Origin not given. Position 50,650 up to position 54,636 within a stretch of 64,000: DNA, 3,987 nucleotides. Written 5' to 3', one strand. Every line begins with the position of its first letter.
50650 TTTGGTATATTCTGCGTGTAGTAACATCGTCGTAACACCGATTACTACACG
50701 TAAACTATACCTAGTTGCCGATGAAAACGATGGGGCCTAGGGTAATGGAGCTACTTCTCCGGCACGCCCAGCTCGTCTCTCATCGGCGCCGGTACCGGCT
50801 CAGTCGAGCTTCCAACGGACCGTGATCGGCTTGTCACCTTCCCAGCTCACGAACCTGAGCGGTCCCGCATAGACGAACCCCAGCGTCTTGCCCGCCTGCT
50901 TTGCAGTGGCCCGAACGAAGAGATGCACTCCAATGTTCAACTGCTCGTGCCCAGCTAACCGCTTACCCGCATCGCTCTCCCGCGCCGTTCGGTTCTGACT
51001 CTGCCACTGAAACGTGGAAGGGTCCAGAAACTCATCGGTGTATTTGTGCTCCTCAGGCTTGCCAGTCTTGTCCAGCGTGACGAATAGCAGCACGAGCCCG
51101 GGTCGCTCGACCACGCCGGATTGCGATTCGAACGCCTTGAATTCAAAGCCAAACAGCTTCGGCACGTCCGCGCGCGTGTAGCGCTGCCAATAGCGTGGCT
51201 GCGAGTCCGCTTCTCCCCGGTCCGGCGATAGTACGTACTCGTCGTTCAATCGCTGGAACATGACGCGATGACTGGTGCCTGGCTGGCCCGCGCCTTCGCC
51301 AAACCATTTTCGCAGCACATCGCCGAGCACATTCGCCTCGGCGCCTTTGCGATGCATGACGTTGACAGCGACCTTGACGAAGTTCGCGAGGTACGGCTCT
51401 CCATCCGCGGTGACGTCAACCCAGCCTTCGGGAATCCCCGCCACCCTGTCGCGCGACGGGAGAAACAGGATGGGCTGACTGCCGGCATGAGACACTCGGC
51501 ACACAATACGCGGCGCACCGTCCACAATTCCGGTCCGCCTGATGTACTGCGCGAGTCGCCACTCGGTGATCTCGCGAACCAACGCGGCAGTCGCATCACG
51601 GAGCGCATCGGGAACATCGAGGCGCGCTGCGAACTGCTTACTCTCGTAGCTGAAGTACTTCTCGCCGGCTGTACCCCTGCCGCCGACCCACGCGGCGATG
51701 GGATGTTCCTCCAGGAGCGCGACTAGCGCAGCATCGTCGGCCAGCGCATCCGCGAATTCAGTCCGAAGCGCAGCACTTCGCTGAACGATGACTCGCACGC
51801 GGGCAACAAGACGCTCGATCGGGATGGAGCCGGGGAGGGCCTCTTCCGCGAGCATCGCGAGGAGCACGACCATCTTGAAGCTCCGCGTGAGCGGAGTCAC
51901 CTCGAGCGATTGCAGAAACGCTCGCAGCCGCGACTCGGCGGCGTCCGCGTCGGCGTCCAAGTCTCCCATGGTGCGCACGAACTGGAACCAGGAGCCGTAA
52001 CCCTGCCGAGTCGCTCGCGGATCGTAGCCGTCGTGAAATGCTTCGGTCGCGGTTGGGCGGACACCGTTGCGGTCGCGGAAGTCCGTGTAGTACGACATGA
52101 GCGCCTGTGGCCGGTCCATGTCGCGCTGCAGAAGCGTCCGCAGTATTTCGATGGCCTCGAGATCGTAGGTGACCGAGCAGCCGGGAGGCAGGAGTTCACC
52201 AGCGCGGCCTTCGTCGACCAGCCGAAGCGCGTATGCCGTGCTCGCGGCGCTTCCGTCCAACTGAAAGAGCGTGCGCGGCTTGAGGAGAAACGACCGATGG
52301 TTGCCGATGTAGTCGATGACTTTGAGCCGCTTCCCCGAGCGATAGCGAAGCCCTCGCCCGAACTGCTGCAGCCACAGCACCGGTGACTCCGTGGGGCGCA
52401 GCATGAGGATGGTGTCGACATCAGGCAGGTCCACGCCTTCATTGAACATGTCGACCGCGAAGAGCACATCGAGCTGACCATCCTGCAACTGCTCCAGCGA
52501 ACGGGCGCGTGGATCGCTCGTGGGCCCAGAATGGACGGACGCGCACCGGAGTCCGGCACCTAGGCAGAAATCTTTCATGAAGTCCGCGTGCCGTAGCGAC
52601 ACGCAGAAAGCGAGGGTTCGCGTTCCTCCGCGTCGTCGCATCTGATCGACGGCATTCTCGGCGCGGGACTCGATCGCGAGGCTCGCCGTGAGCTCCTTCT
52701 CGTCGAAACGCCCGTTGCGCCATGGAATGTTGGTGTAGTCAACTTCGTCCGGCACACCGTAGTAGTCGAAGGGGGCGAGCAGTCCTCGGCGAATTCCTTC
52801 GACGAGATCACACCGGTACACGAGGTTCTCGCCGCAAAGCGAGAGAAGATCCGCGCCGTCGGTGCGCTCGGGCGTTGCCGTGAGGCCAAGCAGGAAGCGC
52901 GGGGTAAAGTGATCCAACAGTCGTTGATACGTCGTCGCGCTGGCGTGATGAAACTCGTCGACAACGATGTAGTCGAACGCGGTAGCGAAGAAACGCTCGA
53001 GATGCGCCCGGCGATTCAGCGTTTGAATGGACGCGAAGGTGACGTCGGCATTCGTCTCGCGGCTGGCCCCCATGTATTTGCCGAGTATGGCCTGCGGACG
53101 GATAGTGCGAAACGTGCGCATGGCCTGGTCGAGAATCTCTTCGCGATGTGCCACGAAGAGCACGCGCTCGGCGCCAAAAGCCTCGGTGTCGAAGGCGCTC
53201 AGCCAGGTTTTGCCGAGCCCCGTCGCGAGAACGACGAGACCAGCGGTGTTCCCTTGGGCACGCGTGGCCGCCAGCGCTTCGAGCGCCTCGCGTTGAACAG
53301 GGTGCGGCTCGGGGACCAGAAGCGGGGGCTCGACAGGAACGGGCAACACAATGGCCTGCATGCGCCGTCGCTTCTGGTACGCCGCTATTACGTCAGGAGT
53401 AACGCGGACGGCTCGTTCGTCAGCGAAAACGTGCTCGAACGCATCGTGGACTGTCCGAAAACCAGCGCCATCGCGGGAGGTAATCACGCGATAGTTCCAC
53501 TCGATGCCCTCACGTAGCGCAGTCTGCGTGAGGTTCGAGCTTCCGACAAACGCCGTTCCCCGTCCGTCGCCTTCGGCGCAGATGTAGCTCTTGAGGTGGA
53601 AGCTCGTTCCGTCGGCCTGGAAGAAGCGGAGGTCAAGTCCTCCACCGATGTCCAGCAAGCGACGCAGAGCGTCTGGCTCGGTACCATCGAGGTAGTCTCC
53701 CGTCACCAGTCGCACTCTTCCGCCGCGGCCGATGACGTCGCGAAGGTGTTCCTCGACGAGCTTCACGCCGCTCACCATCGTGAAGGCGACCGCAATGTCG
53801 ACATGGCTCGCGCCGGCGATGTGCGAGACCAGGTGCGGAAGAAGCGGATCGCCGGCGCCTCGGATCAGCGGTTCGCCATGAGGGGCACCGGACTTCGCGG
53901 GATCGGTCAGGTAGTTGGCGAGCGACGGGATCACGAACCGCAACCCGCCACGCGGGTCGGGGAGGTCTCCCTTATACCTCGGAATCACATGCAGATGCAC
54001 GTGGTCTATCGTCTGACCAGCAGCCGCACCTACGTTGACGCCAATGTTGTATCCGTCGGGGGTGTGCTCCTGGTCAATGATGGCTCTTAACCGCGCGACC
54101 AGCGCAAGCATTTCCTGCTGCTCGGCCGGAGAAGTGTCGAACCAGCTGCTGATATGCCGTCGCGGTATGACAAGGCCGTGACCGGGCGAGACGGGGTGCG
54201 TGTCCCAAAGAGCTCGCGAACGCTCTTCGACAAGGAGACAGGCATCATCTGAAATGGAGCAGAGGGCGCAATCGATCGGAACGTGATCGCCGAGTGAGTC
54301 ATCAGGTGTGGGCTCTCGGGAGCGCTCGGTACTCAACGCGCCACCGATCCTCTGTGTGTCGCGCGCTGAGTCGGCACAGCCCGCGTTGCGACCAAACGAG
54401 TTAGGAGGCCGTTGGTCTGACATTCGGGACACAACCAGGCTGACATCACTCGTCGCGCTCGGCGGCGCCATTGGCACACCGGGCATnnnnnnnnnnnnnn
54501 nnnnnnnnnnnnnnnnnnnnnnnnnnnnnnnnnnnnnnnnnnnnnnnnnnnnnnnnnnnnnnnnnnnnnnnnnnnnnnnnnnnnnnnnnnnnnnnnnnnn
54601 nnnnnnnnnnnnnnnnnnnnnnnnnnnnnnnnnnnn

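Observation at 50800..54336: SauUSI-type PLD-helicase-DUF3427 restriction architecture with an N-terminal histidine-triad (HIT) domain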

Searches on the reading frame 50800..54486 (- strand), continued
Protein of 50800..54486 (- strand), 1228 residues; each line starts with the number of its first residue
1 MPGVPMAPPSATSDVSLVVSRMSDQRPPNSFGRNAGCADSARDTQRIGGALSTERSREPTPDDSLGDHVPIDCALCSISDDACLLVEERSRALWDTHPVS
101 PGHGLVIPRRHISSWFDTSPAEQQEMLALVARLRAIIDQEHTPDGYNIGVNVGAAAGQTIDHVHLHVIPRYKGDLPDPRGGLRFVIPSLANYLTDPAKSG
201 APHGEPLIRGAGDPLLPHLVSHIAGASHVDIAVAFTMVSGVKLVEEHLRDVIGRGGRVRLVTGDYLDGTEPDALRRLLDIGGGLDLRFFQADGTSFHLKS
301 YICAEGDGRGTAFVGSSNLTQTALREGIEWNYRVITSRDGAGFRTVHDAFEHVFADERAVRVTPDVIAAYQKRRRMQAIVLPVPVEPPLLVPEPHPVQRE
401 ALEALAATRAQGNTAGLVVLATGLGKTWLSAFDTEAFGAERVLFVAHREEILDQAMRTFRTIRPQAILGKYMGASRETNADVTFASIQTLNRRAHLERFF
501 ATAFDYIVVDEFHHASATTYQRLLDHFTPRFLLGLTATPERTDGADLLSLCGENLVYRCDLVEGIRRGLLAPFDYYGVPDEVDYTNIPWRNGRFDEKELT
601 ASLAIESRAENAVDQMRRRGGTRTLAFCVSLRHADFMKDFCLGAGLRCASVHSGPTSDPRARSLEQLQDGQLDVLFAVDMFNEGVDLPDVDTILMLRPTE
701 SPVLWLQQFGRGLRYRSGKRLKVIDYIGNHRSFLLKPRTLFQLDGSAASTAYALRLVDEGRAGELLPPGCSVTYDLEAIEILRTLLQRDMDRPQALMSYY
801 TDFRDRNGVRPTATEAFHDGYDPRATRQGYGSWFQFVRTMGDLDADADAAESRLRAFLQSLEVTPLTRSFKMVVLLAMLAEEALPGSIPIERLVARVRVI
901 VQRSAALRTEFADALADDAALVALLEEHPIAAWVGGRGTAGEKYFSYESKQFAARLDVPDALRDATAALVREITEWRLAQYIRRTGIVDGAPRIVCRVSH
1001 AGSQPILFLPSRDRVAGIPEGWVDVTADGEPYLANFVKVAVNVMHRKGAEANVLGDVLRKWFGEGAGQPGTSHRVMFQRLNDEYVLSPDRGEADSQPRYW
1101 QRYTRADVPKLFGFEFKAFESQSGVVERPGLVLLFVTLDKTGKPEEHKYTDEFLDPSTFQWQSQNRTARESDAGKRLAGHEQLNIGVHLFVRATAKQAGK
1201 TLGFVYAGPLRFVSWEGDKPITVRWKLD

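Call 95: fold_search(model_id=the predicted structure, library=pdb)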
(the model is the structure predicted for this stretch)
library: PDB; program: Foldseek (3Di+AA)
matches with E <= 10: 1798; with E <= 0.001: 1001
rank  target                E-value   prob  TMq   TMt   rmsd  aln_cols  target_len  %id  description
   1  7clg_A                6.5e-44  1.00  0.26  0.35  31.1      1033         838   20  Crystal structure of the ATP-dependent restriction endonuclease SauUSI (released 2021-01-20)
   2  7clg_B                8.3e-43  1.00  0.26  0.35  31.6      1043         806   20  Crystal structure of the ATP-dependent restriction endonuclease SauUSI (released 2021-01-20)
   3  8h5y_B                8.9e-17  1.00  0.22  0.41   6.1       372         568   26  Crystal structure of RadD- ADP complex (released 2023-10-18)
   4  7r7j_B                1.1e-16  1.00  0.22  0.41   6.5       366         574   28  Crystal structure of RadD with ADP (released 2022-04-13)
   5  7r7j_A                1.8e-16  1.00  0.22  0.41   5.9       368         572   26  Crystal structure of RadD with ADP (released 2022-04-13)
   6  8h5y_A                2.0e-16  1.00  0.22  0.42   6.2       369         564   25  Crystal structure of RadD- ADP complex (released 2023-10-18)
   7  6jde_A                4.0e-16  1.00  0.21  0.39   6.6       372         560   24  crystal structure of a DNA repair protein (released 2019-06-26)
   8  8h5z_B                5.5e-16  1.00  0.22  0.41   6.5       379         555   24  Crystal structure of RadD/ATP analogue complex (released 2023-10-18)
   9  8h5z_A                1.9e-15  1.00  0.21  0.40   6.6       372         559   26  Crystal structure of RadD/ATP analogue complex (released 2023-10-18)
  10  9gd1_W                7.4e-15  1.00  0.24  0.32  35.1       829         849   14  Structure of Chd1 bound to a hexasome-nucleosome complex with a dyad-to-dyad distance of 103 bp. (released 2024-09-18)
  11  6jde_B                8.6e-15  1.00  0.22  0.40   6.4       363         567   27  crystal structure of a DNA repair protein (released 2019-06-26)
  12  3h1t                  1.4e-14  1.00  0.24  0.50  18.3       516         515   21  The fragment structure of a putative HsdR subunit of a type I restriction enzyme from Vibrio vulnificus YJ016 (released 2009-10-20)
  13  9pd3_A                2.6e-14  1.00  0.25  0.45  14.7       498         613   18  NER dual incision complex - DuIS (released 2026-02-18)
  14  8ebs_A                3.2e-14  1.00  0.24  0.43  23.8       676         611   14  Initial DNA-lesion (Cy5) binding by XPC and TFIIH (released 2023-04-19)
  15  8fkx_NI               4.1e-14  1.00  0.23  0.40  20.5       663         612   14  Human nucleolar pre-60S ribosomal subunit (State E) (released 2023-07-12)
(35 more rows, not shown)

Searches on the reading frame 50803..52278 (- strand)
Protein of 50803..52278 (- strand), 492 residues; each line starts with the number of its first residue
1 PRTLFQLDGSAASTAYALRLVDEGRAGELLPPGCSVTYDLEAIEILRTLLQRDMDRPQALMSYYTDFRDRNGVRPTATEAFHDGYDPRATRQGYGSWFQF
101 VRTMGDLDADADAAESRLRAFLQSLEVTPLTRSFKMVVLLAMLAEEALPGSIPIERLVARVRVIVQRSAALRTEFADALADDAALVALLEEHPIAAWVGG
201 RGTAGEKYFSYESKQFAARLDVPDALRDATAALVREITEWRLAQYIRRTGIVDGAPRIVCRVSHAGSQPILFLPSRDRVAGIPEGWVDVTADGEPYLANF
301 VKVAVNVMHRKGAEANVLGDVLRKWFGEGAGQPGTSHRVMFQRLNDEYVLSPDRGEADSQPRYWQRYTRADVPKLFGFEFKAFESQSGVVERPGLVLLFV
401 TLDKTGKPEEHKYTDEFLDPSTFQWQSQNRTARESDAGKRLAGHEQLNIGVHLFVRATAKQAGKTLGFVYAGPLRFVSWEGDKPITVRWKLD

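Call 49: predict_structure(alignment_id=A3)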
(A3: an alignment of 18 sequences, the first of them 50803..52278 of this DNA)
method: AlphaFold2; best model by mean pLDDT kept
length: 492 residues; sequences in the alignment: 18
mean_pLDDT: 85.1   pTM: 0.50
mean pLDDT of the five models: 85.1, 84.5, 84.3, 84.2, 82.7
residues with pLDDT >= 90: 215; 70-90: 225; 50-70: 45; < 50: 7
segments of 3 or more residues with pLDDT < 50: 1-3, 355-358
pLDDT, mean of each block of 10 residues (from residue 1): 56 72 75 64 67 74 93 93 87 90 94 95 89 91 93 96 85 84 93 91 88 95 92 96 81 73 85 80 85 89 88 84 86 82 85 62 87 83 84 89 83 87 86 85 85 93 91 93 89 87
secondary structure, 60 per line:
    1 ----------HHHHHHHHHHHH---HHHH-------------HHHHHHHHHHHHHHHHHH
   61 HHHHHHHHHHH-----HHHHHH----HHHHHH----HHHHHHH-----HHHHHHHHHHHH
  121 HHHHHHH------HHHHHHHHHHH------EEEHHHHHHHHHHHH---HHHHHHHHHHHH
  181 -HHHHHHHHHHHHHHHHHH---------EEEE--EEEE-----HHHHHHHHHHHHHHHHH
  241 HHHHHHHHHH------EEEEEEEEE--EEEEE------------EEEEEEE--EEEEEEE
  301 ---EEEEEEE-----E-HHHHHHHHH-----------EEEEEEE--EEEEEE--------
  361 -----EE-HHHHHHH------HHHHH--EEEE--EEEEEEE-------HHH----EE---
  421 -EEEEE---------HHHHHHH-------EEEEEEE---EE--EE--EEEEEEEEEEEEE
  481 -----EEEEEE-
elements in order: H11-22 H26-29 H43-71 H77-82 H87-92 H97-103 H109-127 H134-144 E151-153 H154-165 H169-180 H182-199 E209-212 E215-218 H224-250 E257-265 E268-272 E285-291 E294-300 E304-310 H318-326 E338-344 E347-352 H369-375 H382-386 E389-392 E395-401 E422-426 H436-442 E450-456 E468-480 E486-491

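Call 52: fold_search(model_id=the predicted structure, library=pdb)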
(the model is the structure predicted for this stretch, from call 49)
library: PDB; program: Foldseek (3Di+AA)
matches with E <= 10: 439; with E <= 0.001: 2
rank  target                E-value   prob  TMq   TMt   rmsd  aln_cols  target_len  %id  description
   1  7clg_A                8.0e-07  1.00  0.21  0.13  23.2       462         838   13  Crystal structure of the ATP-dependent restriction endonuclease SauUSI (released 2021-01-20)
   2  7clg_B                4.9e-04  1.00  0.19  0.12   4.6       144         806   17  Crystal structure of the ATP-dependent restriction endonuclease SauUSI (released 2021-01-20)
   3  4qep_A                2.6e-02  1.00  0.20  0.21   5.0       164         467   15  crystal structure of KRYPTONITE in complex with mCHG DNA and SAH (released 2014-07-30)
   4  4qen_A                2.9e-02  1.00  0.20  0.20   5.7       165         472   13  crystal structure of KRYPTONITE in complex with mCHH DNA and SAH (released 2014-07-30)
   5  6a5m                  3.2e-02  0.98  0.19  0.19  15.6       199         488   11  Crystal structure of Arabidopsis thaliana SUVH6 in complex with SAM, form 2 (released 2018-08-29)
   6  4ygi_A                5.8e-02  1.00  0.19  0.53   6.0       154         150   10  Crystal Structure of SUVH5 SRA bound to fully hydroxymethylated CG DNA (released 2016-02-17)
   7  9a74_B                5.8e-02  0.15  0.10  0.12  16.7       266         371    8  Integrative model of YKUJ-NUSA by crosslinking MS and deep learning (released 2024-09-18)
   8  8sve_L                7.2e-02  0.08  0.10  0.12  20.3       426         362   10  Structure of Monomeric Interleukin-10 Grafted into and Antibody CDR (released 2024-05-22)
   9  4par_C                9.4e-02  0.99  0.18  0.27   4.9       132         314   17  The 5-Hydroxymethylcytosine-Specific Restriction Enzyme AbaSI in a Complex with Product-like DNA (released 2014-06-25)
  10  2j0j                  1.1e-01  0.08  0.11  0.09  27.1       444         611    9  Crystal structure of a fragment of focal adhesion kinase containing the FERM and kinase domains. (released 2007-06-26)
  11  4par_A                1.4e-01  0.51  0.19  0.28  18.9       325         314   10  The 5-Hydroxymethylcytosine-Specific Restriction Enzyme AbaSI in a Complex with Product-like DNA (released 2014-06-25)
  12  8e28_A                1.4e-01  0.09  0.10  0.08  13.6       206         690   13  Human Dis3L2 in complex with hairpin A-GCU14 (released 2023-03-01)
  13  7rto_B                1.6e-01  0.06  0.08  0.10  25.2       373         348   11  Cryo-EM structure of bluetongue virus capsid protein VP5 at low endosomal pH intermediate state 2 (released 2021-11-03)
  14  6a5k                  2.2e-01  0.90  0.19  0.20  14.6       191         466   10  Crystal structure of Arabidopsis thaliana SUVH6 in complex with SAM, form 1 (released 2018-08-29)
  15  2j0k_A                2.7e-01  0.03  0.09  0.08  26.7       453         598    8  Crystal structure of a fragment of focal adhesion kinase containing the FERM and kinase domains. (released 2007-07-03)
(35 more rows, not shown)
